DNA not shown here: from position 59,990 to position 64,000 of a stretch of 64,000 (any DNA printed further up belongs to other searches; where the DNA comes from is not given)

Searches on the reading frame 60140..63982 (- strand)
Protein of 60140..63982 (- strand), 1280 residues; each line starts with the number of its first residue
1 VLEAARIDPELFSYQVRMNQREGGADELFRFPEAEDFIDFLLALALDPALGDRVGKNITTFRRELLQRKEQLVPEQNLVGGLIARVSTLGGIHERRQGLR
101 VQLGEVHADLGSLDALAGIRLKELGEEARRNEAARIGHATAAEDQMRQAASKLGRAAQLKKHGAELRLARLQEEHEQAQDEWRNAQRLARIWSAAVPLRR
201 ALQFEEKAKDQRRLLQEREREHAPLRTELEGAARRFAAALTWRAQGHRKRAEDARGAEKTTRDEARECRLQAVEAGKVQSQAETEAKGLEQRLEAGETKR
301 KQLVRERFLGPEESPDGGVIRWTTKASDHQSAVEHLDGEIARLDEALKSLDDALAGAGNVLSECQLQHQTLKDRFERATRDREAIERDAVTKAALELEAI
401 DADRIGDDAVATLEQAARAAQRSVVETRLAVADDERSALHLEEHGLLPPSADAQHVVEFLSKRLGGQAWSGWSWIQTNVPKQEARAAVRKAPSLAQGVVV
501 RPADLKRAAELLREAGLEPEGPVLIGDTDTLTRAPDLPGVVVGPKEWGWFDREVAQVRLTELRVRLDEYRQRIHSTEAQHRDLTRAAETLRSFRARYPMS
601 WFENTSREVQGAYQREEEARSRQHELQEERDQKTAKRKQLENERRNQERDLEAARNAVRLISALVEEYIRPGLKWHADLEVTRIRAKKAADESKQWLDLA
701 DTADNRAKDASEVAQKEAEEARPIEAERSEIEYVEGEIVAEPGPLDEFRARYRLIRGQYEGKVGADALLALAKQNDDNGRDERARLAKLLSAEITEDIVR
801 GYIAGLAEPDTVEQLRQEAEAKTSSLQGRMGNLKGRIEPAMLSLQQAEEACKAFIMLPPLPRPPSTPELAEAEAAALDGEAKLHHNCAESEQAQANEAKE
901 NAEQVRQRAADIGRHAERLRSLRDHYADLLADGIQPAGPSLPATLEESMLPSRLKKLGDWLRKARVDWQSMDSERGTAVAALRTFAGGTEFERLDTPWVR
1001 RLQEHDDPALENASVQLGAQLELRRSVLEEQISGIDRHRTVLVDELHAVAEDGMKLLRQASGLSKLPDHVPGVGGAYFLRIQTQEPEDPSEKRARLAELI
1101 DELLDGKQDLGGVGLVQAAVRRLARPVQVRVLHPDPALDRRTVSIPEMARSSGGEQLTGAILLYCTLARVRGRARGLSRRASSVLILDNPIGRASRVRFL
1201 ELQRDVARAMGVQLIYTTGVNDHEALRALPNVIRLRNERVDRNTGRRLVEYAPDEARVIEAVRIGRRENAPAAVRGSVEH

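Call 22: search_protein_families(library=pfam, proteins=[window:60140-63982:-], max_evalue=0.001)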
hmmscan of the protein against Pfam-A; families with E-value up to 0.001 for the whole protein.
window:60140-63982:- (1280 aa): 0 families

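Call 66: search_protein_families(library=padloc, proteins=[window:60140-63982:-], max_evalue=0.001)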
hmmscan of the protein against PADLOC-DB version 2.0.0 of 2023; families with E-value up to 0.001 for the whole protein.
window:60140-63982:- (1280 aa): 7 families
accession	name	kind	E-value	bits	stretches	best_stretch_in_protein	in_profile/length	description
PDLC00588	JetC3|JetC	-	1.3e-137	458.6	1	3-1247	198-1450/1484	DUF3584 domain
PDLC00579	JetC3|JetC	-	3.7e-131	437.4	1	2-1269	187-1447/1453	DUF3584 domain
PDLC00589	JetC3|JetC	-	5.6e-75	251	1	7-1271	191-1467/1486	DUF3584 domain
PDLC00578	JetC3|JetC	-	3.3e-63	212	1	6-1252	191-1436/1451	DUF3584 domain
PDLC00581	JetC3|JetC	-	1.1e-17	61.3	1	130-719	326-907/1473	DUF3584 domain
PDLC00587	JetC3|JetC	-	1.4e-11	40.7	1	1149-1235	1358-1442/1478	DUF3584 domain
PDLC00582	JetC3|JetC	-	3e-09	33.3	1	145-730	319-899/1472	DUF3584 domain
